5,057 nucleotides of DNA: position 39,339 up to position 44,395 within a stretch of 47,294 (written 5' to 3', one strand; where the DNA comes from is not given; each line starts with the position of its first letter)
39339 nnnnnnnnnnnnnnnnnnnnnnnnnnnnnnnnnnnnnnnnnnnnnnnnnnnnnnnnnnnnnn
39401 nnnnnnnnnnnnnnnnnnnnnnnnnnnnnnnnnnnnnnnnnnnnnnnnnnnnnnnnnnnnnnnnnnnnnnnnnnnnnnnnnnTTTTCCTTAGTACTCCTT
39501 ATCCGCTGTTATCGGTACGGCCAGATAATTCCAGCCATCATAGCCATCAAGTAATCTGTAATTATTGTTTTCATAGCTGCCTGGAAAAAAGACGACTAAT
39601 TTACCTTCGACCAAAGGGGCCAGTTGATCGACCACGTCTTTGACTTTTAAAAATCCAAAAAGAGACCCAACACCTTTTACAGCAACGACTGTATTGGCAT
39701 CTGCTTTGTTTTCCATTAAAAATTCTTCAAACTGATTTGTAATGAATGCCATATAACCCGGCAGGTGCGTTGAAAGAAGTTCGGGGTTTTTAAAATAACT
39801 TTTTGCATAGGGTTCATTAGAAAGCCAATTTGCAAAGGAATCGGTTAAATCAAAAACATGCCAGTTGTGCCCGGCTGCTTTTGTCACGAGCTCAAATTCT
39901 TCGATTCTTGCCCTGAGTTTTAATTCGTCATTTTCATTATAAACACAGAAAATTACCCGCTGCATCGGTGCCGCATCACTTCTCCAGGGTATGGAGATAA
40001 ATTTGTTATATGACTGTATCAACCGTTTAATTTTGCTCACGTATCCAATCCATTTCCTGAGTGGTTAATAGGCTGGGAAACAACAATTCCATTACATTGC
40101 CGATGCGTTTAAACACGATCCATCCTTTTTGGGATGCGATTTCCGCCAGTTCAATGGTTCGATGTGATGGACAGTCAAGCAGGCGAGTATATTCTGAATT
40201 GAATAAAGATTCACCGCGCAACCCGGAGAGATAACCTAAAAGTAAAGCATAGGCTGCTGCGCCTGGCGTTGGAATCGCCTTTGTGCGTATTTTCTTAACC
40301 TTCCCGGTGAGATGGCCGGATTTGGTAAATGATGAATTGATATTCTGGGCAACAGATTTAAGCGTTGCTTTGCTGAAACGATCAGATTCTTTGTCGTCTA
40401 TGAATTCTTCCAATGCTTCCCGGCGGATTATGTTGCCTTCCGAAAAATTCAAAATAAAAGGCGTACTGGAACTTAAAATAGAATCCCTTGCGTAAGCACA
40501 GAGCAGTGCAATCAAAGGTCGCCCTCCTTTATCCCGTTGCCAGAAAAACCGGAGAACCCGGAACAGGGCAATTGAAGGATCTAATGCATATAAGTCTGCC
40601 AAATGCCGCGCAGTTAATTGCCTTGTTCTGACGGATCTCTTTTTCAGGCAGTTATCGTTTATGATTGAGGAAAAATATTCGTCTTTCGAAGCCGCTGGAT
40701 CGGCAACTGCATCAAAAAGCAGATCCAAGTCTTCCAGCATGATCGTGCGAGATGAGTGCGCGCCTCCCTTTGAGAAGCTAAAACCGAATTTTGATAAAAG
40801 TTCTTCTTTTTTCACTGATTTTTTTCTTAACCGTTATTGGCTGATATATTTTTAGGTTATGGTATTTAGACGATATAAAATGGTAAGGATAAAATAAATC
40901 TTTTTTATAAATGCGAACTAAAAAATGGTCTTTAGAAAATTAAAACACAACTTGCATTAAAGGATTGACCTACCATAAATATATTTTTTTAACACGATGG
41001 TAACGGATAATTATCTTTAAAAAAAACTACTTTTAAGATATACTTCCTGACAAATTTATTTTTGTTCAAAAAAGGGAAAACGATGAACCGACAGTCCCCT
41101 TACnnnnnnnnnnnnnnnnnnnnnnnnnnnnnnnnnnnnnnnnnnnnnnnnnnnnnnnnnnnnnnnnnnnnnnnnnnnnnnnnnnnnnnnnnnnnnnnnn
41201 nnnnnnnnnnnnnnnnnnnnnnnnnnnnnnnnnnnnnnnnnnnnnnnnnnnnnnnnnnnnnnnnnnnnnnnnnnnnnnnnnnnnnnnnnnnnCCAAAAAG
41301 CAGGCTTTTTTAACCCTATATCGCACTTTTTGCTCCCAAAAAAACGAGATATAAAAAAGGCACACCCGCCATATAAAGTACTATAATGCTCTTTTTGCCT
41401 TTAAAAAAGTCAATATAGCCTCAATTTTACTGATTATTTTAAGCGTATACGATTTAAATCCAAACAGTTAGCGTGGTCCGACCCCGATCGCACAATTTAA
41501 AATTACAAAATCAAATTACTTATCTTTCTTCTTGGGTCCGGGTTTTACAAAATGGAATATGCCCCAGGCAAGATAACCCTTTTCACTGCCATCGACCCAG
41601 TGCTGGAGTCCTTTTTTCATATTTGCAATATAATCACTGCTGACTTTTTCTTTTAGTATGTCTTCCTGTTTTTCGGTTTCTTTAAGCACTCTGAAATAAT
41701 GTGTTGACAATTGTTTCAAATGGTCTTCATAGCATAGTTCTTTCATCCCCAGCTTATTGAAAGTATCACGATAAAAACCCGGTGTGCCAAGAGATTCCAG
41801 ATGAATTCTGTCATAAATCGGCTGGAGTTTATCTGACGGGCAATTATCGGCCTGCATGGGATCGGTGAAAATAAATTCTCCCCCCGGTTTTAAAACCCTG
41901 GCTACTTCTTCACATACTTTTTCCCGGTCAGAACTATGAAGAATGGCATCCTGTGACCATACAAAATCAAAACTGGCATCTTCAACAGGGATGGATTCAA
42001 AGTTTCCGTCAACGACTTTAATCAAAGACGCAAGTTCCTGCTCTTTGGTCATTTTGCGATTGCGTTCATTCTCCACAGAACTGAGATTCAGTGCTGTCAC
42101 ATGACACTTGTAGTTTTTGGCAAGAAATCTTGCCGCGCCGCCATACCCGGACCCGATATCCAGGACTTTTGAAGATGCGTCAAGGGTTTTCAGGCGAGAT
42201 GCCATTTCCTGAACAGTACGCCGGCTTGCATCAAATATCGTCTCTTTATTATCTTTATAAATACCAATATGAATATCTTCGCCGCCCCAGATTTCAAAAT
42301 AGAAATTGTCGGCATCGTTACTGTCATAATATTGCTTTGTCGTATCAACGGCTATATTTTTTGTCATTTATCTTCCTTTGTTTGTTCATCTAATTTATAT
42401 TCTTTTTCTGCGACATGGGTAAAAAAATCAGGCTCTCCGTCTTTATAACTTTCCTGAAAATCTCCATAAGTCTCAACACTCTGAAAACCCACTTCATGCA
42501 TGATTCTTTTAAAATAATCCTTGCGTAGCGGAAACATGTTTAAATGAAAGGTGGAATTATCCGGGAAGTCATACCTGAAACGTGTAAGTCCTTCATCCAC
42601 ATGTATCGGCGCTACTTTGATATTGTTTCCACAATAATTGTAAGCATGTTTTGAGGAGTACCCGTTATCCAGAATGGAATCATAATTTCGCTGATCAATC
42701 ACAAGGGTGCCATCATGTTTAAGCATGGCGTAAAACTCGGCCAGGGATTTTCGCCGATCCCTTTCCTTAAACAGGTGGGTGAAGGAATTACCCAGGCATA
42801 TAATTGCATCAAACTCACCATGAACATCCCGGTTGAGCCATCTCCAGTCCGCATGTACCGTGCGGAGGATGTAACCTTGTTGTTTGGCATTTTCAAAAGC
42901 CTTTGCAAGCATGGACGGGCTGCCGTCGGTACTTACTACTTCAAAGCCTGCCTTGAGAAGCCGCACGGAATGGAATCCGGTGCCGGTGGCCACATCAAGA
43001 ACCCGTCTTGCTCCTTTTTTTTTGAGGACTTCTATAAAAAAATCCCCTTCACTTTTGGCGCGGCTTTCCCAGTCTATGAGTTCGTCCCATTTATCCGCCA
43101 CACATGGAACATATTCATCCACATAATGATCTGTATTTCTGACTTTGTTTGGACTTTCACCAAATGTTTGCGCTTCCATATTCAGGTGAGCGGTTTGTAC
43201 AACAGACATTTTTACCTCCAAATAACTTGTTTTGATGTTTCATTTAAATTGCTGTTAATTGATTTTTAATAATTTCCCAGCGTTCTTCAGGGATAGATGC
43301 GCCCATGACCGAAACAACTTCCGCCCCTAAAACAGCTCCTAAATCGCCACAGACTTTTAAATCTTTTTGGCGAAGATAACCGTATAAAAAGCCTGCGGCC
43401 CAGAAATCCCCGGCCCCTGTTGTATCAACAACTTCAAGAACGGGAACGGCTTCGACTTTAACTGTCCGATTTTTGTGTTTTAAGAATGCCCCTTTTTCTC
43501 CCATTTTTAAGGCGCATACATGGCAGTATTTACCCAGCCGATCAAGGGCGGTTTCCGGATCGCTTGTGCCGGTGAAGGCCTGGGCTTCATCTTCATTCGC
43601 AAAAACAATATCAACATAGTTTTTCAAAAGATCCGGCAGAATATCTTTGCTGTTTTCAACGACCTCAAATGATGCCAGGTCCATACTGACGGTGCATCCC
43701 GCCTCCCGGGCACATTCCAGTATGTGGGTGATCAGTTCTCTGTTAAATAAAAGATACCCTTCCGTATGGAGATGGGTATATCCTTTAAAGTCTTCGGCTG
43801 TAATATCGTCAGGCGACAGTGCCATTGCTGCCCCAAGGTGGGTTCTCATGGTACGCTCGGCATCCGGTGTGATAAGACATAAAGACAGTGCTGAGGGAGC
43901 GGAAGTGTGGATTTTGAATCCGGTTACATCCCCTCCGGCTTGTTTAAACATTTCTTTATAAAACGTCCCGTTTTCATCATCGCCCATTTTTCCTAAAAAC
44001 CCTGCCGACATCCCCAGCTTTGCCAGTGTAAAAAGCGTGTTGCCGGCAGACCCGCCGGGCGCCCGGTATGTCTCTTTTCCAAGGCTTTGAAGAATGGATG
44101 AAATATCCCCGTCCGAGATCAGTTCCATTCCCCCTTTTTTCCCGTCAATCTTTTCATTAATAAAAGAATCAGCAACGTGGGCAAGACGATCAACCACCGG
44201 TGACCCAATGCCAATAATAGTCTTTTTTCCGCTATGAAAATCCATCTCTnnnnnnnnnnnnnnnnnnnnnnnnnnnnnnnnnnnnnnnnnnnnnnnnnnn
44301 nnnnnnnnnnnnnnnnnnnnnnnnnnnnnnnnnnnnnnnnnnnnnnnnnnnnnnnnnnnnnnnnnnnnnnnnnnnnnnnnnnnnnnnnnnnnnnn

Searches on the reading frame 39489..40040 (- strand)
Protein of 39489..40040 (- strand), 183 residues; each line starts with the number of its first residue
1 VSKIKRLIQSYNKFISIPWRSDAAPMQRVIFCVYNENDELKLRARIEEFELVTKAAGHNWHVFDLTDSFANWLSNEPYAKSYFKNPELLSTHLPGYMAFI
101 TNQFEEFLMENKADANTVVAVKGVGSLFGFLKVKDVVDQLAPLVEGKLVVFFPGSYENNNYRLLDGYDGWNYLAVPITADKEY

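Call 3: search_protein_families(library=padloc, proteins=[window:39489-40040:-])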
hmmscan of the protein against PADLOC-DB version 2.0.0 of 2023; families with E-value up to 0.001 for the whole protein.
window:39489-40040:- (183 aa): 4 families
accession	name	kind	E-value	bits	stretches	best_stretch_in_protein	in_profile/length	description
PDLC02469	BrxB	-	8.7e-83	274.5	1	1-182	1-183/184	BrxB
PDLC02463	BrxB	-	3.1e-11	41.7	1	32-172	36-183/193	BrxB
PDLC02462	BrxB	-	2.4e-07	28.9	1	96-166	115-186/202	BrxB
PDLC02466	BrxB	-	4.7e-06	24.6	1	92-168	95-174/185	BrxB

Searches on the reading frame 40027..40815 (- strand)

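Call 3: search_protein_families(library=padloc, proteins=[window:40027-40815:-])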
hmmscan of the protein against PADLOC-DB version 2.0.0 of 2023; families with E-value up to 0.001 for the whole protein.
window:40027-40815:- (262 aa): 3 families
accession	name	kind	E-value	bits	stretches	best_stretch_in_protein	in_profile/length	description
PDLC02450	BrxA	-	3.5e-107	355.6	1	2-259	3-259/259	BrxA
PDLC02453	BrxA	-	1e-57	194.3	1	3-256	160-412/421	BrxA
PDLC02455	BrxA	-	2.5e-23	80.9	1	47-251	18-223/226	BrxA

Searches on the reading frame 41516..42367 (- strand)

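Call 33: search_protein_families(library=pfam, proteins=[window:41516-42367:-], max_evalue=0.001)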
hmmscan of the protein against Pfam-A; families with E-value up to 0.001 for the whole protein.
window:41516-42367:- (283 aa): 12 families
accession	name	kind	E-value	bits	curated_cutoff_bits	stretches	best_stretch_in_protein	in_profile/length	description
PF08241.18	Methyltransf_11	-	3.9e-23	82.3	21.2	1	69-167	1-95/95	Methyltransferase domain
PF13649.12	Methyltransf_25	-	1.6e-19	70.8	27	1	68-163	1-97/97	Methyltransferase domain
PF13847.12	Methyltransf_31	-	8.6e-16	58.4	27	1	63-177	2-119/145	Methyltransferase domain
PF02353.26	CMAS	-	6.5e-13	49.1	27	1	8-167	8-164/273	Mycolic acid cyclopropane synthetase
PF13489.12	Methyltransf_23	-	7.8e-11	42.4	27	1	51-174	12-123/164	Methyltransferase domain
PF08242.18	Methyltransf_12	-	4.4e-10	40.6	30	1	69-164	1-97/98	Methyltransferase domain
PF01209.24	Ubie_methyltran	-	2.5e-09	37.3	20.1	1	57-168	40-152/233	ubiE/COQ5 methyltransferase family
PF00891.24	Methyltransf_2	-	2e-05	24.4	22.3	1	55-175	54-172/210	O-methyltransferase domain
PF05175.20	MTS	-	2.5e-05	24.5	23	1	58-166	26-137/170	Methyltransferase small domain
PF20922.3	Anamorsin_N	-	0.00054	20.1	27.1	0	128-179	47-99/163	Anamorsin, N-terminal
PF03141.22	Methyltransf_29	-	0.00054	19.1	23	0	52-172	105-222/506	Putative S-adenosyl-L-methionine-dependent methyltransferase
PF05148.21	Methyltransf_8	-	0.00056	20.3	27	0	50-165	58-154/219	Hypothetical methyltransferase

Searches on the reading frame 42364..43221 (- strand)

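Call 33: search_protein_families(library=pfam, proteins=[window:42364-43221:-], max_evalue=0.001)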
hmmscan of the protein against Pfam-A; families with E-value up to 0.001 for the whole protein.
window:42364-43221:- (285 aa): 7 families
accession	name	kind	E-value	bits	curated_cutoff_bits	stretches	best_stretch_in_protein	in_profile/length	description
PF13649.12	Methyltransf_25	-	6.9e-17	62.4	27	1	74-171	1-97/97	Methyltransferase domain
PF08241.18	Methyltransf_11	-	5.7e-12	46.5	21.2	1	75-175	1-95/95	Methyltransferase domain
PF08242.18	Methyltransf_12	-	8.5e-10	39.7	30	1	75-173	1-98/98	Methyltransferase domain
PF13847.12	Methyltransf_31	-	9.2e-10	38.8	27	1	69-186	2-120/145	Methyltransferase domain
PF13489.12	Methyltransf_23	-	3.3e-09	37.1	27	1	67-250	19-163/164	Methyltransferase domain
PF01209.24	Ubie_methyltran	-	1.1e-07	31.8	20.1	1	34-250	9-217/233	ubiE/COQ5 methyltransferase family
PF05175.20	MTS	-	0.00019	21.6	23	1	60-142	21-104/170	Methyltransferase small domain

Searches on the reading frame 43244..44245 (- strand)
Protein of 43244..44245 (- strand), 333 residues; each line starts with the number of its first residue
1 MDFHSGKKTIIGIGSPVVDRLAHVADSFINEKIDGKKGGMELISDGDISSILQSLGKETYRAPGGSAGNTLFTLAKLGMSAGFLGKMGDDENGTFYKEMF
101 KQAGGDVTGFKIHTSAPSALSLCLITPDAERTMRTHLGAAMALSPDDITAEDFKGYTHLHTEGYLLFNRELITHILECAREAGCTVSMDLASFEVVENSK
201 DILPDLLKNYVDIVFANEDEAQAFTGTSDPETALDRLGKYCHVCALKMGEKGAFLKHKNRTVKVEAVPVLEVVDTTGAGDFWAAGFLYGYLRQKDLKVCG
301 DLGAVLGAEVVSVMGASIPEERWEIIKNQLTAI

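Call 33: search_protein_families(library=pfam, proteins=[window:43244-44245:-], max_evalue=0.001)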
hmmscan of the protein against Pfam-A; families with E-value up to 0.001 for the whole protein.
window:43244-44245:- (333 aa): 1 family
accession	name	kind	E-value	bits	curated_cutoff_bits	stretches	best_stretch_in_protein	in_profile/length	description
PF00294.29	PfkB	-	8.9e-50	170.2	25.8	1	55-320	27-299/302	pfkB family carbohydrate kinase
